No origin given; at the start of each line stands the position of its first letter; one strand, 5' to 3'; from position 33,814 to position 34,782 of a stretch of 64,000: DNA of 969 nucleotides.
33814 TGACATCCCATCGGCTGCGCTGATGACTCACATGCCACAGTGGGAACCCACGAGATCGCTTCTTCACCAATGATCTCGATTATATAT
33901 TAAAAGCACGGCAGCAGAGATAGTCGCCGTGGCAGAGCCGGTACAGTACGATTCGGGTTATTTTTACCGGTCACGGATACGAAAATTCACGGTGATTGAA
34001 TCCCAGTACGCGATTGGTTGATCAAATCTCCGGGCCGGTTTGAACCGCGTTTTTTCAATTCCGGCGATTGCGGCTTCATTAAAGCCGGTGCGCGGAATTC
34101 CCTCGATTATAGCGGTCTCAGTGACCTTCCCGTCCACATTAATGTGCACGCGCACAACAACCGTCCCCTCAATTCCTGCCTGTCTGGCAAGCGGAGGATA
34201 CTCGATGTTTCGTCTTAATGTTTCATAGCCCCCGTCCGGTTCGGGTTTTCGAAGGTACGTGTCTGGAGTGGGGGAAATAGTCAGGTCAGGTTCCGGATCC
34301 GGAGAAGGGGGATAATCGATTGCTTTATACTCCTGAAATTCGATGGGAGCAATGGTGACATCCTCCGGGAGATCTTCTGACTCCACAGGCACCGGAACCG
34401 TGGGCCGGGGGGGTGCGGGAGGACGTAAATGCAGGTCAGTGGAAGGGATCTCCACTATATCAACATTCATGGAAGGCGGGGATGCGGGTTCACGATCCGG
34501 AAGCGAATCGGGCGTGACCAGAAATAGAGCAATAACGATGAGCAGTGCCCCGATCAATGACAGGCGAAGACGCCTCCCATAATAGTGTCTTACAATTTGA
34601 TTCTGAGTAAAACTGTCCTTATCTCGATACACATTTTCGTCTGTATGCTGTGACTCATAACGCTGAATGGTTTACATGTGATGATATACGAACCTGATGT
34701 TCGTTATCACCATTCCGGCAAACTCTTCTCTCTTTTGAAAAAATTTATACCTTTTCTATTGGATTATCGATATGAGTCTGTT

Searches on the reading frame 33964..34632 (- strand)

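Call 50: search_protein_families(library=pfam, proteins=[window:33964-34632:-], max_evalue=0.01)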
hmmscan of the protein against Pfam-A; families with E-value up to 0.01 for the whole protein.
window:33964-34632:- (222 aa): 1 family
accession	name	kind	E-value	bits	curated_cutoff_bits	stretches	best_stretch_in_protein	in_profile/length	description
PF03544.19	TonB_C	-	9.6e-17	61.7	24.6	1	142-219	2-79/79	Gram-negative bacterial TonB protein C-terminal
